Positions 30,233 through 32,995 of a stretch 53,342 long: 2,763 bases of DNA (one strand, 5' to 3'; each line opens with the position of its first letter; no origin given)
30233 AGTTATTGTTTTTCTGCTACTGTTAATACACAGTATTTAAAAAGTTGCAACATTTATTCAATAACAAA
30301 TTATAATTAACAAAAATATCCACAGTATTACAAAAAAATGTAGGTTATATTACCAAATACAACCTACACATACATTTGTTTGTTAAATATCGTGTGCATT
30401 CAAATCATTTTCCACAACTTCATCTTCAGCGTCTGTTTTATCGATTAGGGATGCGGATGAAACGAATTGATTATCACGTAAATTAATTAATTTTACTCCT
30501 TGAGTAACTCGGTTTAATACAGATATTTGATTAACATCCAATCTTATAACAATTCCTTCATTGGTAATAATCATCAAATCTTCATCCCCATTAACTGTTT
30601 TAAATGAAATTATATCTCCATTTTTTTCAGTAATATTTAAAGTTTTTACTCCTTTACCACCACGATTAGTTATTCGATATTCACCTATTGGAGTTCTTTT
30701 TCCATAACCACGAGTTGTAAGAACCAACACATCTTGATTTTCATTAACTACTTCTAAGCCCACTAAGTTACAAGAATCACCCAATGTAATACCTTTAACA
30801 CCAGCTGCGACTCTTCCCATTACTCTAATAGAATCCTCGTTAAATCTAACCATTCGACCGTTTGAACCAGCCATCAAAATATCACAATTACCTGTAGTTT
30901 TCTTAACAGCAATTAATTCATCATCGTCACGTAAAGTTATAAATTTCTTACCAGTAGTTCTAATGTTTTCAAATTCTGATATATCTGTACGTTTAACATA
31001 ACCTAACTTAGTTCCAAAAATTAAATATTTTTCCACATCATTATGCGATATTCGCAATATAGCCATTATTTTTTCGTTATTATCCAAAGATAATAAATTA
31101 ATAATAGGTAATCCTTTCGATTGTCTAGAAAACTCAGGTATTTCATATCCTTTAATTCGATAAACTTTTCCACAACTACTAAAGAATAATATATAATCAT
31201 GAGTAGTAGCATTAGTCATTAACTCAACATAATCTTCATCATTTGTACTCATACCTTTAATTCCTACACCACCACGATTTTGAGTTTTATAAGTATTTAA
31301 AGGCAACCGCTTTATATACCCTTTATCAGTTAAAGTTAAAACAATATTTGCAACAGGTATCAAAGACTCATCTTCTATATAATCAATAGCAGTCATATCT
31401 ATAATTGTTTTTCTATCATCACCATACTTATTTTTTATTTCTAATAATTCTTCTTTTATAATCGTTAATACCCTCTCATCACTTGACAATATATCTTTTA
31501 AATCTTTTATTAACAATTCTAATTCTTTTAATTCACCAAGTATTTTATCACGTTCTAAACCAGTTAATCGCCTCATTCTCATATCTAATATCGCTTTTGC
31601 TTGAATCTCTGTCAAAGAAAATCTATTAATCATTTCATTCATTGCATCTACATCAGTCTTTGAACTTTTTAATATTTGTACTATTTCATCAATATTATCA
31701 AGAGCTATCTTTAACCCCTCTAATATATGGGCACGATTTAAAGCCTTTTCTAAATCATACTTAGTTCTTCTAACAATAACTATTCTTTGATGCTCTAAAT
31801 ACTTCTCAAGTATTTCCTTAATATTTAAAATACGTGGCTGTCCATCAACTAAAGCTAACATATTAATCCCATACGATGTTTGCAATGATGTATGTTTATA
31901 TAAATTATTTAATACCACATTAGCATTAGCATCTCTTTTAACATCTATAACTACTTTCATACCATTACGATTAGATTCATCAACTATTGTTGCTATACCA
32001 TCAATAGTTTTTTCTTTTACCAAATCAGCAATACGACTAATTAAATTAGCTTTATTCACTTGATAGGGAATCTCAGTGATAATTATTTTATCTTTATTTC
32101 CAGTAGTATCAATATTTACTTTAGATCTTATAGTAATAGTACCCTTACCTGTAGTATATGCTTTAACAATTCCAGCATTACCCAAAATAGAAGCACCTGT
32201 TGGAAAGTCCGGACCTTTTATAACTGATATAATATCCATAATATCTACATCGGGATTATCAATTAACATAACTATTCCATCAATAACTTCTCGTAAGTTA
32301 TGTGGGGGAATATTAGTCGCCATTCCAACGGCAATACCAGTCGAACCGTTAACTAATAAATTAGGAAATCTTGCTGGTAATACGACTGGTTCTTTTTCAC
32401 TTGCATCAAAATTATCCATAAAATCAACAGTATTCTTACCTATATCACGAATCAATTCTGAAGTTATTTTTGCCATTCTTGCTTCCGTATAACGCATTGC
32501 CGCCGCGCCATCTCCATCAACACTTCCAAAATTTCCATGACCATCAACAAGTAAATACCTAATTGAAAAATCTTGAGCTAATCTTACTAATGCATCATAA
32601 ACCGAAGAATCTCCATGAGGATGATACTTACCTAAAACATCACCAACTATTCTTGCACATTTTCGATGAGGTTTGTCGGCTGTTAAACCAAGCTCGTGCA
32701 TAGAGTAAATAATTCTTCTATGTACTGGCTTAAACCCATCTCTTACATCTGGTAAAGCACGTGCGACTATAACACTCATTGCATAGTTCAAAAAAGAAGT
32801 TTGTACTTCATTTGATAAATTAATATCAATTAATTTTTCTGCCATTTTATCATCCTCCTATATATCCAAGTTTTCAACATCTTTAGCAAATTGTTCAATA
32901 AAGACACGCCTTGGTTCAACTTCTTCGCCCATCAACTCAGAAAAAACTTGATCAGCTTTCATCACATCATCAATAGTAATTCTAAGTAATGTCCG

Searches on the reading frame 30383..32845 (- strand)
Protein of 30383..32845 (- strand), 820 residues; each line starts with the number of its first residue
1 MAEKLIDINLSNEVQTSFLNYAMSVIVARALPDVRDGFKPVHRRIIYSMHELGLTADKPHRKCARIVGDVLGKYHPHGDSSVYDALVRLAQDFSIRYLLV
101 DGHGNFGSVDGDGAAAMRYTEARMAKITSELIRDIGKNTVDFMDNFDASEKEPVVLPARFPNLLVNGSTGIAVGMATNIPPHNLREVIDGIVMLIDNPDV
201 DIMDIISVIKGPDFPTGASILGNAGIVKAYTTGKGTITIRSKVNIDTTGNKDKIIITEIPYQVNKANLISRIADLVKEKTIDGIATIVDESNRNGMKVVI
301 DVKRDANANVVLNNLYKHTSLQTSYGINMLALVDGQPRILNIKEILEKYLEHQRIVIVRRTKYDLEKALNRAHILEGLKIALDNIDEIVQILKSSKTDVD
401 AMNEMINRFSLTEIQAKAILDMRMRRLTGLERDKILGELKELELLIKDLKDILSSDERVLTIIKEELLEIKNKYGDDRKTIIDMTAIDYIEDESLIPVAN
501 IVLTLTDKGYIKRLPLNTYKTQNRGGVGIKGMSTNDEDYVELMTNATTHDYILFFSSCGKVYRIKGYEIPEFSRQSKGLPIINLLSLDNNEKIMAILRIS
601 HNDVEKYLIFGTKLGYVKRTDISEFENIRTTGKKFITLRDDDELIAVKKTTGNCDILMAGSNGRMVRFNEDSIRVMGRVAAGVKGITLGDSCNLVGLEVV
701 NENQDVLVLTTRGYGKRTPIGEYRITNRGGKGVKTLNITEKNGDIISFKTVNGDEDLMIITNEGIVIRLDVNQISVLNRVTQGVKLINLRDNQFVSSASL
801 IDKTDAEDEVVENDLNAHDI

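Call 7: search_protein_families(library=ncbifam, proteins=[window:30383-32845:-])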
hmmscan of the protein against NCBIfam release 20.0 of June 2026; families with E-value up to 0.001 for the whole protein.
window:30383-32845:- (820 aa): 10 families
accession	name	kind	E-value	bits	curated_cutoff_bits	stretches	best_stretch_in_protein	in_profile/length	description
NF004043.1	PRK05560.1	equivalog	0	1194.6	902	1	5-798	2-795/798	DNA gyrase subunit A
TIGR01063.1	gyrA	equivalog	0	1167.4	877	1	6-800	2-797/800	DNA topoisomerase (ATP-hydrolyzing) subunit A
NF038098.1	GyrA_w_intein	exception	1.1e-272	908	1850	2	120-793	538-1218/1232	intein-containing DNA gyrase subunit A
NF004044.1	PRK05561.1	subfamily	3.5e-254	845.9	654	2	10-690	2-675/738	DNA topoisomerase (ATP-hydrolyzing)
NF010586.0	PRK13979.1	equivalog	3.7e-229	763.2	1475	3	4-648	12-663/957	DNA topoisomerase IV subunit A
TIGR01061.1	parC_Gpos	equivalog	2.1e-224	747.2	813.25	2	6-741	2-735/737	DNA topoisomerase IV subunit A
TIGR01062.1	parC_Gneg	equivalog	5.8e-186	619.8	628.9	1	8-678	4-661/735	DNA topoisomerase IV subunit A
NF007209.0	PRK09631.1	equivalog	4e-69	233.9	644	1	14-651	8-585/635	DNA topoisomerase IV subunit A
NF009397.0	PRK12758.1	equivalog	4.3e-69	233.4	780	1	10-496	23-488/870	DNA gyrase/topoisomerase IV subunit A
NF007208.0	PRK09630.1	equivalog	1.7e-48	165.7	598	1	9-378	3-347/479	DNA topoisomerase IV subunit A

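Call 18: find_homologous_proteins(query=window:30383-32845:-, max_evalue=1e-100)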
Query window:30383-32845:- (820 aa): 8000 proteins with E <= 1e-100 among 8000 candidates; the best 120 are listed.
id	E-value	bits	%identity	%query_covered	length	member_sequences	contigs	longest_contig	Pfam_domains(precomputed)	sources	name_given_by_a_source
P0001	0.0e+0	1781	100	100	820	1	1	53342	PF00521.27,PF03989.19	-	-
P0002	0.0e+0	1272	70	99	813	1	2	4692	PF00521.27,PF03989.19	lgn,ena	-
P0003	0.0e+0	1267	70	97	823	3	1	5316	PF00521.27,PF03989.19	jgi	-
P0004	0.0e+0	1261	70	100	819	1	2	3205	PF00521.27,PF03989.19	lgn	-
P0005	0.0e+0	1258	69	99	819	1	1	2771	PF00521.27,PF03989.19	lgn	-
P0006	0.0e+0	1258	69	99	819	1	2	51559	PF00521.27,PF03989.19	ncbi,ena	-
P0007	0.0e+0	1257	70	98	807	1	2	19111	PF00521.27,PF03989.19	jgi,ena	jgi:DNA gyrase subunit A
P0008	0.0e+0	1253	71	97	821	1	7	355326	PF00521.27,PF03989.19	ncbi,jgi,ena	jgi:DNA gyrase subunit A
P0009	0.0e+0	1252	70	97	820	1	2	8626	PF00521.27,PF03989.19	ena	-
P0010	0.0e+0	1246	69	99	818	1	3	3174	PF00521.27,PF03989.19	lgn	-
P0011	0.0e+0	1244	70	98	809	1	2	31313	PF00521.27,PF03989.19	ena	-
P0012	0.0e+0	1243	70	98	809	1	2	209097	PF00521.27,PF03989.19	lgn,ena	-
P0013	0.0e+0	1237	69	100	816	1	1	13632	PF00521.27,PF03989.19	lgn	-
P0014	0.0e+0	1232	67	100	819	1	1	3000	PF00521.27,PF03989.19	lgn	-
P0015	0.0e+0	1232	69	99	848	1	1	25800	PF00521.27,PF03989.19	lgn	-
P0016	0.0e+0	1230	68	98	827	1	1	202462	PF00521.27,PF03989.19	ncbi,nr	ncbi:MAG: DNA gyrase subunit A [Bacilli bacterium]|nr:DNA gyrase subunit A [Bacilli bacterium]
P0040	0.0e+0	1211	67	99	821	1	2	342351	PF00521.27,PF03989.19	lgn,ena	-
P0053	0.0e+0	1205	67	98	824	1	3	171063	PF00521.27,PF03989.19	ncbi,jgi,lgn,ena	-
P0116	0.0e+0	1198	67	97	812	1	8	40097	PF00521.27,PF03989.19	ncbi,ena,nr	ncbi:MAG TPA: DNA gyrase subunit A [Candidatus Pelethosoma merdigallinarum]|nr:DNA gyrase subunit A 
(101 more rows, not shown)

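Call 19: find_encoding_contigs(protein=P0008, flank=6000, max_places=2)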
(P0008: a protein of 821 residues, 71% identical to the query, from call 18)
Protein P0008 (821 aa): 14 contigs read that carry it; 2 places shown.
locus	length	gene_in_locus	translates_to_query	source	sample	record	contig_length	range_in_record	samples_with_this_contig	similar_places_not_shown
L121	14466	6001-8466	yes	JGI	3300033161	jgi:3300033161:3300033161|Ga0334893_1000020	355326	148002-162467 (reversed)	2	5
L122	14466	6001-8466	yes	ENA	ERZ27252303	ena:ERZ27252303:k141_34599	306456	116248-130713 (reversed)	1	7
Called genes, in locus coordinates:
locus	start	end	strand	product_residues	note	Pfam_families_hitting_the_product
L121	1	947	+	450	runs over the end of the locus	PF11638:DnaA_N (weak), PF00308:Bac_DnaA, PF01695:IstB_IS21, PF13173:AAA_14 (weak), PF00004:AAA (weak), PF08299:Bac_DnaA_C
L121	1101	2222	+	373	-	PF00712:DNA_pol3_beta, PF02767:DNA_pol3_beta_2, PF02768:DNA_pol3_beta_3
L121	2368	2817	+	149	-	PF06338:ComK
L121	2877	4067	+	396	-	PF02463:SMC_N, PF13476:AAA_23 (weak)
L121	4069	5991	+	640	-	PF02518:HATPase_c, PF00204:DNA_gyraseB, PF01751:Toprim, PF00986:DNA_gyraseB_C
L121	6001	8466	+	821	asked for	PF00521:DNA_topoisoIV, PF03989:DNA_gyraseA_C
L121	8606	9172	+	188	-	PF00383:dCMP_cyt_deam_1, PF14437:MafB19-deam, PF14439:Bd3614-deam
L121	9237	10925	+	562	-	PF05496:RuvB_N (faint), PF13177:DNA_pol3_delta2, PF00004:AAA, PF22608:DNAX_ATPase_lid, PF12169:DNA_pol3_gamma3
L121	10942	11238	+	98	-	PF02575:YbaB_DNA_bd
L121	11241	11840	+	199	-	PF21176:RecR_HhH, PF02132:RecR_ZnF (weak), PF01751:Toprim (weak), PF13662:Toprim_4, PF21175:RecR_C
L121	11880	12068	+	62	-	PF07441:BofA (weak)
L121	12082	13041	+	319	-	PF13177:DNA_pol3_delta2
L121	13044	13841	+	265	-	PF04468:PSP1, PF28472:PSP1_3rd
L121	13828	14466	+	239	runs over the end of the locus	PF05175:MTS, PF05971:Methyltransf_10, PF02384:N6_Mtase (weak), PF02475:TRM5-TYW2_MTfase (weak), PF13847:Methyltransf_31, PF08241:Methyltransf_11 (weak), PF13649:Methyltransf_25, PF07669:Eco57I (weak)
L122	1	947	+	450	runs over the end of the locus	PF11638:DnaA_N (weak), PF00308:Bac_DnaA, PF01695:IstB_IS21, PF13173:AAA_14 (weak), PF00004:AAA (weak), PF08299:Bac_DnaA_C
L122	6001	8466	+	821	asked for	PF00521:DNA_topoisoIV, PF03989:DNA_gyraseA_C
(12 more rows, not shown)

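Call 20: find_encoding_contigs(protein=P0012, flank=6000, max_places=2)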
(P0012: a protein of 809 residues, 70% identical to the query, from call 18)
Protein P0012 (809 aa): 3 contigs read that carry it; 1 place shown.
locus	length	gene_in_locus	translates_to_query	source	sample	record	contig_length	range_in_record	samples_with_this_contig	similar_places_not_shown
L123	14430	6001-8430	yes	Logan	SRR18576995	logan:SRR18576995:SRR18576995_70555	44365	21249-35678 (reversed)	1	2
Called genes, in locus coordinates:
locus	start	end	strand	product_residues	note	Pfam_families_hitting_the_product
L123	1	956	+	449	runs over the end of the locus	PF11638:DnaA_N, PF00308:Bac_DnaA, PF00004:AAA (faint), PF01695:IstB_IS21 (weak), PF08299:Bac_DnaA_C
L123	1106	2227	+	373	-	PF00712:DNA_pol3_beta, PF02767:DNA_pol3_beta_2, PF02768:DNA_pol3_beta_3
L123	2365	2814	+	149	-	PF06338:ComK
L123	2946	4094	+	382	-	PF02463:SMC_N, PF13175:AAA_15 (weak)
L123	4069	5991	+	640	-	PF02518:HATPase_c, PF00204:DNA_gyraseB, PF01751:Toprim, PF00986:DNA_gyraseB_C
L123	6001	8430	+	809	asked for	PF00521:DNA_topoisoIV, PF03989:DNA_gyraseA_C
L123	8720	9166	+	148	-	PF00383:dCMP_cyt_deam_1, PF14437:MafB19-deam, PF14439:Bd3614-deam (weak)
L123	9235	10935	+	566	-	PF05496:RuvB_N (faint), PF13177:DNA_pol3_delta2, PF13245:AAA_19 (faint), PF13401:AAA_22 (faint), PF00004:AAA, PF07728:AAA_5 (faint), PF22608:DNAX_ATPase_lid, PF12169:DNA_pol3_gamma3 (weak)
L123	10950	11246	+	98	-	PF02575:YbaB_DNA_bd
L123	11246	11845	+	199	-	PF21176:RecR_HhH, PF02132:RecR_ZnF (weak), PF01751:Toprim, PF13662:Toprim_4, PF21175:RecR_C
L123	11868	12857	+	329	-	PF13177:DNA_pol3_delta2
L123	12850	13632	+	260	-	PF04468:PSP1, PF28472:PSP1_3rd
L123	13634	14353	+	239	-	PF05971:Methyltransf_10, PF06325:PrmA (weak), PF02384:N6_Mtase (weak), PF05175:MTS, PF07669:Eco57I (weak), PF12847:Methyltransf_18 (weak), PF13847:Methyltransf_31, PF13649:Methyltransf_25 (weak), +1 more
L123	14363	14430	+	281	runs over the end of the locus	PF00590:TP_methylase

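Call 21: find_encoding_contigs(protein=P0006, flank=6000, max_places=2)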
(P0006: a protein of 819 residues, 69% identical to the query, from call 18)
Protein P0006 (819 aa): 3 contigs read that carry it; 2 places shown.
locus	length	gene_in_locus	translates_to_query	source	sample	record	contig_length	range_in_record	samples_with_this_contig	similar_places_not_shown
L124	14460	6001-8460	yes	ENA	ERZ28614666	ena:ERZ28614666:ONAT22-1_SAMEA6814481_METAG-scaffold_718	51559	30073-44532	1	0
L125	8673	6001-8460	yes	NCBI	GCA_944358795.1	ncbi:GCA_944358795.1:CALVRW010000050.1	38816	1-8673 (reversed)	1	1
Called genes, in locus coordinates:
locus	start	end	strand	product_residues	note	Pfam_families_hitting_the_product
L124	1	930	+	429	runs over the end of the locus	PF11638:DnaA_N (weak), PF00308:Bac_DnaA, PF01695:IstB_IS21, PF00004:AAA (weak), PF08299:Bac_DnaA_C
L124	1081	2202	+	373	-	PF00712:DNA_pol3_beta, PF02767:DNA_pol3_beta_2, PF02768:DNA_pol3_beta_3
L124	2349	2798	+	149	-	PF06338:ComK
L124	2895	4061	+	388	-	PF02463:SMC_N, PF13175:AAA_15 (faint), PF13476:AAA_23 (faint)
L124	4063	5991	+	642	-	PF02518:HATPase_c, PF00204:DNA_gyraseB, PF01751:Toprim, PF00986:DNA_gyraseB_C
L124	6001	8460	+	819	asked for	PF00521:DNA_topoisoIV, PF03989:DNA_gyraseA_C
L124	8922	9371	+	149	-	PF00383:dCMP_cyt_deam_1, PF14437:MafB19-deam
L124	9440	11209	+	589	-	PF05496:RuvB_N (weak), PF06068:TIP49 (faint), PF13177:DNA_pol3_delta2, PF13401:AAA_22 (faint), PF00004:AAA, PF21960:RCF1-5-like_lid (faint), PF22608:DNAX_ATPase_lid, PF12169:DNA_pol3_gamma3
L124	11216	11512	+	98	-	PF02575:YbaB_DNA_bd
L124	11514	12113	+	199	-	PF21176:RecR_HhH, PF02132:RecR_ZnF, PF01751:Toprim (weak), PF13662:Toprim_4, PF21175:RecR_C (weak)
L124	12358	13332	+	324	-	PF13177:DNA_pol3_delta2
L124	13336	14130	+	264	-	PF04468:PSP1, PF28472:PSP1_3rd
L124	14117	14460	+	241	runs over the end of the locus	PF05175:MTS, PF05971:Methyltransf_10, PF02384:N6_Mtase, PF02475:TRM5-TYW2_MTfase (weak), PF06325:PrmA (weak), PF13847:Methyltransf_31, PF08241:Methyltransf_11 (weak), PF13649:Methyltransf_25, +2 more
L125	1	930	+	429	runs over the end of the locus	PF11638:DnaA_N (weak), PF00308:Bac_DnaA, PF01695:IstB_IS21, PF00004:AAA (weak), PF08299:Bac_DnaA_C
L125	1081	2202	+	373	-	PF00712:DNA_pol3_beta, PF02767:DNA_pol3_beta_2, PF02768:DNA_pol3_beta_3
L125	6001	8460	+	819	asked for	PF00521:DNA_topoisoIV, PF03989:DNA_gyraseA_C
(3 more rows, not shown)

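Call 43: find_encoding_contigs(protein=P0016, flank=4000, max_places=1)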
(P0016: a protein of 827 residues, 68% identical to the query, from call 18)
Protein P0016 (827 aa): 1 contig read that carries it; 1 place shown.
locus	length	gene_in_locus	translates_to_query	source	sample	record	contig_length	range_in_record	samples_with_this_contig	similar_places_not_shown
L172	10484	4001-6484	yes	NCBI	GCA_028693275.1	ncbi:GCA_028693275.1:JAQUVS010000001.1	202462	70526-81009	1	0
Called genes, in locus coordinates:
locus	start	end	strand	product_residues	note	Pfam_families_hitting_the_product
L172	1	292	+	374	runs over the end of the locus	PF00712:DNA_pol3_beta, PF02767:DNA_pol3_beta_2 (weak), PF00712:DNA_pol3_beta (weak), PF02767:DNA_pol3_beta_2, PF02768:DNA_pol3_beta_3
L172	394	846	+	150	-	PF06338:ComK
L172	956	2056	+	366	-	PF02463:SMC_N, PF13175:AAA_15 (weak)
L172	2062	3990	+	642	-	PF02518:HATPase_c, PF00204:DNA_gyraseB, PF01751:Toprim, PF00986:DNA_gyraseB_C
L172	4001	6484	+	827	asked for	PF00521:DNA_topoisoIV, PF03989:DNA_gyraseA_C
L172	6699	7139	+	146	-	PF00383:dCMP_cyt_deam_1, PF14437:MafB19-deam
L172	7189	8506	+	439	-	PF05496:RuvB_N (weak), PF13177:DNA_pol3_delta2, PF00004:AAA, PF21960:RCF1-5-like_lid (weak), PF22608:DNAX_ATPase_lid (weak), PF12169:DNA_pol3_gamma3 (faint)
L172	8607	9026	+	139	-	-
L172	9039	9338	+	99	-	PF02575:YbaB_DNA_bd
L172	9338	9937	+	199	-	PF21176:RecR_HhH, PF01751:Toprim (weak), PF13662:Toprim_4, PF21175:RecR_C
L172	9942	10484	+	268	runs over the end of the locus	PF13177:DNA_pol3_delta2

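Call 44: find_encoding_contigs(protein=P0040, flank=4000, max_places=1)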
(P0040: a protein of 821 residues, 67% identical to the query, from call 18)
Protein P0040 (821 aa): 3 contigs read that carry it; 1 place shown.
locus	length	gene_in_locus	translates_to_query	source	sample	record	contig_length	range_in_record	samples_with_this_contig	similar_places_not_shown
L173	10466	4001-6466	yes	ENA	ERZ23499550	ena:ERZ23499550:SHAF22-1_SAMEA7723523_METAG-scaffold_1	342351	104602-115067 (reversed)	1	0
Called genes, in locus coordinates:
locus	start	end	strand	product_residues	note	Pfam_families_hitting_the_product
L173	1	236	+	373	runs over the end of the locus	PF00712:DNA_pol3_beta, PF02767:DNA_pol3_beta_2, PF02768:DNA_pol3_beta_3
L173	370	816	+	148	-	PF06338:ComK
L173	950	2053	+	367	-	PF02463:SMC_N, PF11398:DUF2813 (faint), PF13175:AAA_15, PF13304:AAA_21 (faint), PF10088:DUF2326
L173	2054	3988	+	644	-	PF02518:HATPase_c, PF00204:DNA_gyraseB, PF01751:Toprim, PF00986:DNA_gyraseB_C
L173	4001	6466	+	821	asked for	PF00521:DNA_topoisoIV, PF03989:DNA_gyraseA_C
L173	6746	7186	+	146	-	PF00383:dCMP_cyt_deam_1, PF14437:MafB19-deam, PF14439:Bd3614-deam (weak)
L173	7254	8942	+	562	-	PF05496:RuvB_N (faint), PF13177:DNA_pol3_delta2, PF13245:AAA_19 (faint), PF00004:AAA, PF21960:RCF1-5-like_lid (weak), PF22608:DNAX_ATPase_lid, PF12169:DNA_pol3_gamma3 (weak)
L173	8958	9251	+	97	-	PF02575:YbaB_DNA_bd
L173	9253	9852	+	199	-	PF21176:RecR_HhH, PF02132:RecR_ZnF (weak), PF01751:Toprim (weak), PF13662:Toprim_4, PF21175:RecR_C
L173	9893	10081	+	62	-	PF07441:BofA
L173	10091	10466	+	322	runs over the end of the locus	PF13177:DNA_pol3_delta2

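Call 45: find_encoding_contigs(protein=P0053, flank=4000, max_places=1)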
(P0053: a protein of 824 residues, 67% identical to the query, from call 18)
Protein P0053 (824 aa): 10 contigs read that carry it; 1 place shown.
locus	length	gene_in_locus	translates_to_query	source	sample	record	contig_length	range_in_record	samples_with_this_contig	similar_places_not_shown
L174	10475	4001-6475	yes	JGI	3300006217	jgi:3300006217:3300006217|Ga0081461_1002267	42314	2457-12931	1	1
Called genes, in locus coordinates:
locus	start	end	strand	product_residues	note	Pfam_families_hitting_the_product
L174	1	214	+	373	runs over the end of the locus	PF00712:DNA_pol3_beta, PF02767:DNA_pol3_beta_2, PF02768:DNA_pol3_beta_3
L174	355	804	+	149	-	PF06338:ComK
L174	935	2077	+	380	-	PF02463:SMC_N, PF13175:AAA_15, PF13476:AAA_23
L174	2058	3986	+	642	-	PF02518:HATPase_c, PF00204:DNA_gyraseB, PF01751:Toprim, PF00986:DNA_gyraseB_C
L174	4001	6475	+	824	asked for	PF00521:DNA_topoisoIV, PF03989:DNA_gyraseA_C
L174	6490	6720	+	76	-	-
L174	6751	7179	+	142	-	PF00383:dCMP_cyt_deam_1, PF14437:MafB19-deam, PF14439:Bd3614-deam (weak)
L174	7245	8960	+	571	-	PF05496:RuvB_N (weak), PF13177:DNA_pol3_delta2, PF00004:AAA, PF13401:AAA_22 (faint), PF22608:DNAX_ATPase_lid, PF12169:DNA_pol3_gamma3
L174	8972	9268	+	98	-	PF02575:YbaB_DNA_bd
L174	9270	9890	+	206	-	PF21176:RecR_HhH, PF02132:RecR_ZnF, PF01751:Toprim, PF13662:Toprim_4, PF21175:RecR_C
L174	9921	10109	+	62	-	PF07441:BofA (weak)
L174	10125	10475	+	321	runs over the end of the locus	PF13177:DNA_pol3_delta2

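Call 46: find_encoding_contigs(protein=P0116, flank=4000, max_places=1)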
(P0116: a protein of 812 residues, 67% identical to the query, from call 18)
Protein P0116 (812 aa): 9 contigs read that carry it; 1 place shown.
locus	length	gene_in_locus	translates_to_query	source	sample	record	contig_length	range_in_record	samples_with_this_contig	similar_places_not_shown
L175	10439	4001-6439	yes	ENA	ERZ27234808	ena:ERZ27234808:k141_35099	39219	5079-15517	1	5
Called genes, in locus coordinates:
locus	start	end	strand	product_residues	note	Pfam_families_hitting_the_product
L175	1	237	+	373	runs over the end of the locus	PF00712:DNA_pol3_beta, PF02767:DNA_pol3_beta_2, PF02768:DNA_pol3_beta_3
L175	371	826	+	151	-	PF06338:ComK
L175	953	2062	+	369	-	PF02463:SMC_N, PF13175:AAA_15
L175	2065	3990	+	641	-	PF02518:HATPase_c, PF00204:DNA_gyraseB, PF01751:Toprim, PF00986:DNA_gyraseB_C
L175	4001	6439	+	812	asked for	PF00521:DNA_topoisoIV, PF03989:DNA_gyraseA_C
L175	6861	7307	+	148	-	PF00383:dCMP_cyt_deam_1, PF14437:MafB19-deam, PF14439:Bd3614-deam (faint)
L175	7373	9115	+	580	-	PF05496:RuvB_N (faint), PF13177:DNA_pol3_delta2, PF00004:AAA, PF22608:DNAX_ATPase_lid, PF21960:RCF1-5-like_lid (weak), PF12169:DNA_pol3_gamma3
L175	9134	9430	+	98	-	PF02575:YbaB_DNA_bd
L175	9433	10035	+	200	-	PF21176:RecR_HhH, PF02132:RecR_ZnF (weak), PF01751:Toprim, PF13662:Toprim_4, PF21175:RecR_C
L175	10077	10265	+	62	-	PF07441:BofA (weak)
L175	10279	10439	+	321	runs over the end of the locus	PF13177:DNA_pol3_delta2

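Call 60: find_encoding_contigs(protein=P0007, flank=3000, max_places=1)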
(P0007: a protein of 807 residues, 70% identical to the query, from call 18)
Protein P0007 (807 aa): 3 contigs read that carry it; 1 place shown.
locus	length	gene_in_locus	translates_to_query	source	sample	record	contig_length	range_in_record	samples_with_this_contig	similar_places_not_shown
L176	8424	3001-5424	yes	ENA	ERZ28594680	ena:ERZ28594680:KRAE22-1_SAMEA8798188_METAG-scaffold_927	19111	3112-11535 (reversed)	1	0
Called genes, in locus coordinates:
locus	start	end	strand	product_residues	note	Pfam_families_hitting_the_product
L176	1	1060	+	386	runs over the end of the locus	PF02463:SMC_N, PF13175:AAA_15 (weak)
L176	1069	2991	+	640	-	PF02518:HATPase_c, PF00204:DNA_gyraseB, PF01751:Toprim, PF00986:DNA_gyraseB_C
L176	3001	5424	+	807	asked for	PF00521:DNA_topoisoIV, PF03989:DNA_gyraseA_C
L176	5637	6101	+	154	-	PF00383:dCMP_cyt_deam_1, PF14437:MafB19-deam, PF14439:Bd3614-deam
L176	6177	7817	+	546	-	PF05496:RuvB_N (weak), PF06068:TIP49 (faint), PF13177:DNA_pol3_delta2, PF00004:AAA, PF07728:AAA_5 (faint), PF22608:DNAX_ATPase_lid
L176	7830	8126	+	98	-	PF02575:YbaB_DNA_bd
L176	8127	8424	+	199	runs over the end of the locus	PF21176:RecR_HhH, PF02132:RecR_ZnF (weak), PF01751:Toprim, PF13662:Toprim_4, PF21175:RecR_C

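Call 61: find_encoding_contigs(protein=P0011, flank=3000, max_places=1)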
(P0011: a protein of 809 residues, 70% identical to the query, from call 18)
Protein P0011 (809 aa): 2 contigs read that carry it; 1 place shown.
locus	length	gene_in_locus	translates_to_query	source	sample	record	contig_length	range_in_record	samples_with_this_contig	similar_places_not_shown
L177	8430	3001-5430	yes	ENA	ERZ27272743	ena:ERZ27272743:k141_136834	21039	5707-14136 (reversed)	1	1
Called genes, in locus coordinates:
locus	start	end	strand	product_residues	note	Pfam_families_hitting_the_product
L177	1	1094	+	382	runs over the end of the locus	PF02463:SMC_N, PF13175:AAA_15 (weak)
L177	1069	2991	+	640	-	PF02518:HATPase_c, PF00204:DNA_gyraseB, PF01751:Toprim, PF00986:DNA_gyraseB_C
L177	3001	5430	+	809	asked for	PF00521:DNA_topoisoIV, PF03989:DNA_gyraseA_C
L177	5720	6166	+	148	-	PF00383:dCMP_cyt_deam_1, PF14437:MafB19-deam, PF14439:Bd3614-deam (weak)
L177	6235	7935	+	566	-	PF05496:RuvB_N (faint), PF13177:DNA_pol3_delta2, PF13245:AAA_19 (faint), PF13401:AAA_22 (faint), PF00004:AAA, PF07728:AAA_5 (faint), PF22608:DNAX_ATPase_lid, PF12169:DNA_pol3_gamma3 (weak)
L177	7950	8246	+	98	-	PF02575:YbaB_DNA_bd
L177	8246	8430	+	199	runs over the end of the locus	PF21176:RecR_HhH, PF02132:RecR_ZnF (weak), PF01751:Toprim, PF13662:Toprim_4, PF21175:RecR_C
